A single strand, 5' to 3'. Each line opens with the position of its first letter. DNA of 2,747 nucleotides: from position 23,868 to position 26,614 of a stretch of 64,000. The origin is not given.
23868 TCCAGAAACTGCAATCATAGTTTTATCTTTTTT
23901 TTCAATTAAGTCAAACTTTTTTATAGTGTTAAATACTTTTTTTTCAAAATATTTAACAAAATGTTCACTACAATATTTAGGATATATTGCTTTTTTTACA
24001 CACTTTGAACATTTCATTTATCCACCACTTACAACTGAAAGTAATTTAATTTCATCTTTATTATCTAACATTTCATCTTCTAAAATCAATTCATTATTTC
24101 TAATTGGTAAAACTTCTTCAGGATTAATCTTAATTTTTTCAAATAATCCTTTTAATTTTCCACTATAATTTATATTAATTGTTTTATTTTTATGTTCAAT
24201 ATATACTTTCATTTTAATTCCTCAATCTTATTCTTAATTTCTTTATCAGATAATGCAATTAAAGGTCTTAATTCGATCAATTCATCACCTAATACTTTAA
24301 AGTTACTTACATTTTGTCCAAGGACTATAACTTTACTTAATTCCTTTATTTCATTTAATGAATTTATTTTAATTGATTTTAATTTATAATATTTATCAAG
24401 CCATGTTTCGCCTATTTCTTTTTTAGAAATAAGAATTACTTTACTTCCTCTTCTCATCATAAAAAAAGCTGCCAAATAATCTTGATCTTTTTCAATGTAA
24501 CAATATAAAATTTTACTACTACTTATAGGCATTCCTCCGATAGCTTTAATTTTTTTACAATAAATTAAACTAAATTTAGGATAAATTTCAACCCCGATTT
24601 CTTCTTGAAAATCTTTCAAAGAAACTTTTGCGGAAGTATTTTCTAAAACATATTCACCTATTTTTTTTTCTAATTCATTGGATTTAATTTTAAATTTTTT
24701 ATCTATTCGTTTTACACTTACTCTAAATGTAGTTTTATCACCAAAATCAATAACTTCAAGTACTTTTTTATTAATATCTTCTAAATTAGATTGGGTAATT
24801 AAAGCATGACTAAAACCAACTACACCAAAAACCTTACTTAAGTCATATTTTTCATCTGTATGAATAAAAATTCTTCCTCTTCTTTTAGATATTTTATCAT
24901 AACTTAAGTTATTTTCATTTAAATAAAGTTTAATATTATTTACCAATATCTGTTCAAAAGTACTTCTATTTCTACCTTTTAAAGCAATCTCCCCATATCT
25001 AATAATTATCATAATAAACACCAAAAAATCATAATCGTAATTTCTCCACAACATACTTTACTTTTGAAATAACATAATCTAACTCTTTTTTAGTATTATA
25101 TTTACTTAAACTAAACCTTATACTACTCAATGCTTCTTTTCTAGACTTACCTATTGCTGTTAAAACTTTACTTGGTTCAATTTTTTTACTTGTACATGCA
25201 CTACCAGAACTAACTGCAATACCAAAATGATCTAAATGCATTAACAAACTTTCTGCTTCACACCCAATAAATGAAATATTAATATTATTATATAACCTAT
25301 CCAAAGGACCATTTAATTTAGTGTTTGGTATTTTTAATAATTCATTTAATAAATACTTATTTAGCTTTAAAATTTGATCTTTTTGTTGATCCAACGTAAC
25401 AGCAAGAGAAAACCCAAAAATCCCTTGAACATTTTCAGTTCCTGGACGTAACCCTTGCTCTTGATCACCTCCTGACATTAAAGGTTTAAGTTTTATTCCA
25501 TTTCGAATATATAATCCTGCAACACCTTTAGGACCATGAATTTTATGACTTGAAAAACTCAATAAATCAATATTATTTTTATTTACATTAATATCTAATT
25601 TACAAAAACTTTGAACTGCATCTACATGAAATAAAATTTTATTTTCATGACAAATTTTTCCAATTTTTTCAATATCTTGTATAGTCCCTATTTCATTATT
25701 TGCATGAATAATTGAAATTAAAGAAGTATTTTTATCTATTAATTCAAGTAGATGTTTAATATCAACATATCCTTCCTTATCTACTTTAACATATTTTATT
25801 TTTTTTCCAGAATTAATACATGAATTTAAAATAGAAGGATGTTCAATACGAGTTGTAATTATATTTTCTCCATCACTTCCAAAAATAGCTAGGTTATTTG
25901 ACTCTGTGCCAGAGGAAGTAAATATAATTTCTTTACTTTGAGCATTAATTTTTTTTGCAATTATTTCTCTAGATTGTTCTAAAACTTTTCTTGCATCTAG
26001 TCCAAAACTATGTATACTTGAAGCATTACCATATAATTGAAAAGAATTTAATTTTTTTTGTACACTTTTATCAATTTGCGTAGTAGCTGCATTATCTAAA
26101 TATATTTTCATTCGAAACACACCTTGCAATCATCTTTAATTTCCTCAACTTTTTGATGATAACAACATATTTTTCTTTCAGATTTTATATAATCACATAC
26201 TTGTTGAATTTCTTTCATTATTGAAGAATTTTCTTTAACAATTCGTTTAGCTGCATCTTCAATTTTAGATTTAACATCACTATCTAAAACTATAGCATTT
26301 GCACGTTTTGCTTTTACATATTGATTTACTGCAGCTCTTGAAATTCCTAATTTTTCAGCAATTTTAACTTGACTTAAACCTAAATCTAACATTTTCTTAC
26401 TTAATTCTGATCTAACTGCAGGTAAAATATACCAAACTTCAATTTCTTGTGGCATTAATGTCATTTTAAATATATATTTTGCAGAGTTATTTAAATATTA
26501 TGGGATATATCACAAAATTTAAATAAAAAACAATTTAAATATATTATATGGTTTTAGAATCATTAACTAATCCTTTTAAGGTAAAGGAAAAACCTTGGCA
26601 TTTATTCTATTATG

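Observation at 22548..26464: One operon encoding a complete sulfur relay for tRNA thiolation (regulator-IscS-ThiI-like-SAMP-NcsA) continuing into RNase P Rpp30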

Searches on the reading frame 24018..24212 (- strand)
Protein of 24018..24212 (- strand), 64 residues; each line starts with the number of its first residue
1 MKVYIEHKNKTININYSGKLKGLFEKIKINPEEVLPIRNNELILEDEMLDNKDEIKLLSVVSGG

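Call 3: search_protein_families(library=pfam, proteins=[window:24018-24212:-], max_evalue=0.01)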
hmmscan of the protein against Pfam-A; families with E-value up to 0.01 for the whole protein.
window:24018-24212:- (64 aa): 2 families
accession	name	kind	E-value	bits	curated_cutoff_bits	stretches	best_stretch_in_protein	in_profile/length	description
PF02597.26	ThiS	-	5.7e-05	24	22.5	1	12-64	16-76/76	ThiS family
PF21965.2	SAMP2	-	0.00025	21.8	27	1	7-61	10-63/63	Small archaeal modifier protein 2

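Call 4: search_protein_families(library=ncbifam, proteins=[window:24018-24212:-], max_evalue=0.01)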
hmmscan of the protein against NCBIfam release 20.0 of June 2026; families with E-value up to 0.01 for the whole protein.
window:24018-24212:- (64 aa): 2 families
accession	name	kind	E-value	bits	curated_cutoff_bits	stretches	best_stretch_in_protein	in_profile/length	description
NF005028.0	PRK06437.1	equivalog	3.5e-06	27.1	85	1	7-64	10-67/67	hypothetical protein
NF006231.0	PRK08364.1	equivalog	0.0034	17.7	80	1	8-64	14-70/70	sulfur carrier protein ThiS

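Call 37: search_solved_structures(query=window:24018-24212:-, max_evalue=1, show_alignments=1)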
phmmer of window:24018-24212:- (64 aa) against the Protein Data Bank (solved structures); distinct sequences matched with E-value up to 1: 10.
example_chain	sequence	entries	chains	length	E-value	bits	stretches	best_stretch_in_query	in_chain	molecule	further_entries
5ztb_E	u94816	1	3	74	2e-05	28.3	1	9-64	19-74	Sulfur carrier protein TtuB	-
5gha_E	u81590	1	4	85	0.00012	25.8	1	9-63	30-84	Sulfur Carrier TtuB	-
8ub3_A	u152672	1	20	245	0.001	22.9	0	2-49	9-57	DpHF7 filament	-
5lda_B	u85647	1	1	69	0.02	18.8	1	9-64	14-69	SAMP2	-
1rws_A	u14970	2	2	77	0.026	18.5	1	9-64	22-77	hypothetical protein PF1061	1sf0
5j0i_A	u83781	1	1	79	0.056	17.4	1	18-45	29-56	Designed protein 2L6HC3_12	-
8uao_A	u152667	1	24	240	0.14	16.2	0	17-49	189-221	DpHF18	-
1ryj_A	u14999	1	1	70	0.52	14.4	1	11-64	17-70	unknown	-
1iqo_A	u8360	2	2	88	0.71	14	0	19-60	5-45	HYPOTHETICAL PROTEIN MTH1880 | MTH1880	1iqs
8ubg_A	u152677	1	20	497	0.82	13.8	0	17-49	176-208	DpHF19,Green fluorescent protein (Fragment)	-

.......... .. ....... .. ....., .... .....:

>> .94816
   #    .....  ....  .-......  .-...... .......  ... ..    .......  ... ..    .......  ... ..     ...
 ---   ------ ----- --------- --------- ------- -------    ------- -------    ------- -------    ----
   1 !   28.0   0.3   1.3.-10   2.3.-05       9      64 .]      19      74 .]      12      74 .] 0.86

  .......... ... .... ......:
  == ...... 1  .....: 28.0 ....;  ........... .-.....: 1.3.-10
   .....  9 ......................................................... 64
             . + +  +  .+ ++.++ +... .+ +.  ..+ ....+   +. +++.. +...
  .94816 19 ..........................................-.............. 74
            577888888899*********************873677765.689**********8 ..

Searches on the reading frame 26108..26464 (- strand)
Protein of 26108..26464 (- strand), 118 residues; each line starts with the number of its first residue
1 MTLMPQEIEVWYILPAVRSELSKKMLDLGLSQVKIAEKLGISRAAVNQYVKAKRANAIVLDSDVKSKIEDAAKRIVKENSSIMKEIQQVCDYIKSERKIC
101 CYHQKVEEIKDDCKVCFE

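Call 3: search_protein_families(library=pfam, proteins=[window:26108-26464:-], max_evalue=0.01)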
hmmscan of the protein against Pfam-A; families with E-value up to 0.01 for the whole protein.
window:26108-26464:- (118 aa): 9 families
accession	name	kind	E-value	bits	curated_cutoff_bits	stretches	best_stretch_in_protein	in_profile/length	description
PF01381.28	HTH_3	-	3.9e-06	27.2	23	1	23-54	3-34/55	Helix-turn-helix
PF13412.12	HTH_24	-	2e-05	24.5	21.9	1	29-52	17-40/48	Winged helix-turn-helix DNA-binding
PF15943.11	YdaS_toxin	-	0.0001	22.5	30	1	31-56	10-36/65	Bacterial toxin YdaS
PF13384.12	HTH_23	-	0.0012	19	24.6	1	26-52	14-40/50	Homeodomain-like domain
PF08279.18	HTH_11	-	0.0025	18.1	25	1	31-52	17-38/55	HTH domain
PF08281.18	Sigma70_r4_2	-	0.0026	17.8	25.7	1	28-50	25-47/54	Sigma-70, region 4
PF12116.14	SpoIIID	-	0.0065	17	27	0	69-99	38-68/82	Stage III sporulation protein D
PF07750.17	GcrA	-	0.0067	17.3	26.9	1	18-107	7-95/155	GcrA cell cycle regulator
PF09048.16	Cro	-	0.009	16.4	32.7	0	31-63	14-46/59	Cro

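Call 4: search_protein_families(library=ncbifam, proteins=[window:26108-26464:-], max_evalue=0.01)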
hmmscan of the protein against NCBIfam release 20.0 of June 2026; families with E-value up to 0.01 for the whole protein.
window:26108-26464:- (118 aa): 8 families
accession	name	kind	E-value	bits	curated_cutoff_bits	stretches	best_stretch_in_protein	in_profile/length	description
TIGR02607.1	antidote_HigA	equivalog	0.0006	19.6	47.7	1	23-55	13-46/81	HigA family addiction module antitoxin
NF008850.0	PRK11886.1-5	equivalog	0.0013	18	489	1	30-97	21-88/320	bifunctional biotin--[acetyl-CoA-carboxylase] ligase/biotin operon repressor BirA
NF033546.1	transpos_IS21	equivalog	0.0017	18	160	1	26-76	5-57/294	IS21 family transposase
TIGR03879.1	near_KaiC_dom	domain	0.0021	18.5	65.1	1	30-80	36-85/91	probable regulatory domain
NF053881.1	TransRegDeoRBac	equivalog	0.0027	16.9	420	1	28-71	19-61/311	DNA-binding transcriptional repressor DeoR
NF009949.0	PRK13413.1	equivalog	0.0049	16.6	272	0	20-55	163-198/203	master DNA invertase Mpi family serine-type recombinase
TIGR00180.1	parB_part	domain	0.0052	16.6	58.45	1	28-88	119-174/186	ParB/RepB/Spo0J family partition protein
NF040947.1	trans_reg_LysM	equivalog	0.0067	16.2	180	1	31-96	19-84/136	HTH-type transcriptional regulator LysM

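Call 51: find_homologous_proteins(query=window:26108-26464:-)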
Query window:26108-26464:- (118 aa): 27 proteins with E <= 0.001 among 29 candidates.
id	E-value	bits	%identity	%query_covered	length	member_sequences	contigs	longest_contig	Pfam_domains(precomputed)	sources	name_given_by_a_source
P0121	1.2e-66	240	97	100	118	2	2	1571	-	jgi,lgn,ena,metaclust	metaclust:\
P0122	2.8e-48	181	74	97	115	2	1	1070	PF01381.29,PF08281.19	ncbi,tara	tara:strand:+ start:166 stop:513 length:348 start_codon:yes stop_codon:yes gene_type:complete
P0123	2.4e-26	110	45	96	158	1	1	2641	-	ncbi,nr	ncbi:MAG: transcriptional regulator [Nanoarchaeota archaeon]|nr:transcriptional regulator [Nanoarcha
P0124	4.2e-26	109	50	97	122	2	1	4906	PF01381.29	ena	-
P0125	4.9e-26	109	50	98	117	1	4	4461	PF01381.29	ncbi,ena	-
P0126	4.2e-25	106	50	97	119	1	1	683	PF01381.29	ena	-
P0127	1.7e-24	104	46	96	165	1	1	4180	PF01381.29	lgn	-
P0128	1.8e-24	104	47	97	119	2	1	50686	PF09048.18,PF01381.29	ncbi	-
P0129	2.3e-24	104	50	97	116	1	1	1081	PF01381.29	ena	-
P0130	3.2e-24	103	50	97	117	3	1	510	-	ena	-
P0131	5.3e-24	103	45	98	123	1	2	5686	-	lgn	-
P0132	6.8e-24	102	45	97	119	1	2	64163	PF01381.29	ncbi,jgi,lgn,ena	-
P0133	1.6e-23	101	45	97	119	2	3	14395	PF01381.29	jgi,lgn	-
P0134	3.8e-23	100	45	97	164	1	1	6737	-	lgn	-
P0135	5.1e-23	100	46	96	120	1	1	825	PF13384.13,PF01381.29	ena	-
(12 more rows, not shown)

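Call 76: predict_structure(alignment_id=A5)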
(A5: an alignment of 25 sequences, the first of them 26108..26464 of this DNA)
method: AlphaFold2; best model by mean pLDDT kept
length: 118 residues; sequences in the alignment: 25
mean_pLDDT: 88.1   pTM: 0.82
mean pLDDT of the five models: 88.1, 87.9, 86.4, 86.0, 84.6
residues with pLDDT >= 90: 72; 70-90: 35; 50-70: 11; < 50: 0
segments of 3 or more residues with pLDDT < 50: none
pLDDT, mean of each block of 10 residues (from residue 1): 79 91 96 95 91 72 97 96 96 91 80 71
secondary structure, 60 per line:
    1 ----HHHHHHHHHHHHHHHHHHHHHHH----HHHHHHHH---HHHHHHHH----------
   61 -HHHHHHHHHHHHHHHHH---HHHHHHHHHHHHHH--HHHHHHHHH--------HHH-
elements in order: H5-27 H32-39 H43-50 H62-78 H82-95 H98-106

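Call 78: fold_search(model_id=the predicted structure, library=pdb)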
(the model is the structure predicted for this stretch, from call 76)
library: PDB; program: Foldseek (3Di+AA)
matches with E <= 10: 405; with E <= 0.001: 0
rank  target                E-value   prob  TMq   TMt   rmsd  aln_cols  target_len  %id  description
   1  8b4h_C                2.6e-01  0.57  0.28  0.10  20.4        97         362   25  IstA transposase cleaved donor complex (released 2023-05-03)
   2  8q4d_C                3.6e-01  0.41  0.30  0.10  21.1       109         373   25  IstA-IstB(E167Q) Strand Transfer Complex (released 2024-07-10)
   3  8b4h_A                3.9e-01  0.44  0.29  0.10  21.1       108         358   18  IstA transposase cleaved donor complex (released 2023-05-03)
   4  8tac_B                4.4e-01  0.63  0.28  0.43   6.9        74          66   22  Designed DNA binding protein (released 2024-08-28)
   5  8q4d_A                4.8e-01  0.60  0.29  0.10  20.7        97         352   22  IstA-IstB(E167Q) Strand Transfer Complex (released 2024-07-10)
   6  8dtq_A                5.1e-01  0.77  0.35  0.44   8.8        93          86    9  Crystal Structure of Staphylococcus aureus pSK41 Cop (released 2023-08-02)
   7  7bnr_B                8.1e-01  0.35  0.29  0.18  11.7       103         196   17  Crystal structure of a ParB Q52A mutant from Myxococcus xanthus bound to CTPyS (released 2021-09-08)
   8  5woq_B                8.5e-01  0.47  0.34  0.43   8.9       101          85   14  Crystal structure of an XRE family protein transcriptional regulator from Mycobacterium smegmatis (released 2017-08-16)
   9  1bi2_A                9.5e-01  0.20  0.32  0.20  12.3       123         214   18  STRUCTURE OF APO-AND HOLO-DIPHTHERIA TOXIN REPRESSOR (released 1999-06-22)
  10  3w2a_A                1.0e+00  0.21  0.24  0.24  10.7        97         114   21  Crystal structure of VirB core domain complexed with the cis-acting site upstream icsp promoter (released 2013-09-04)
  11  3zh9                  1.1e+00  0.41  0.34  0.14   9.2        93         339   17  Bacillus subtilis DNA clamp loader delta protein (YqeN) (released 2013-04-03)
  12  3vk0_B                1.1e+00  0.23  0.25  0.32  10.2        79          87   20  Crystal Structure of hypothetical transcription factor NHTF from Neisseria (released 2012-03-14)
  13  8dtq_B                1.2e+00  0.47  0.34  0.42   8.9        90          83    8  Crystal Structure of Staphylococcus aureus pSK41 Cop (released 2023-08-02)
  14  3eus_A                1.2e+00  0.38  0.29  0.38   8.3        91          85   20  The crystal structure of the DNA binding protein from Silicibacter pomeroyi (released 2008-11-25)
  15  4i8t_B                1.2e+00  0.51  0.34  0.46   8.1        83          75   16  C.Esp1396I bound to a 19 base pair DNA duplex (released 2013-09-11)
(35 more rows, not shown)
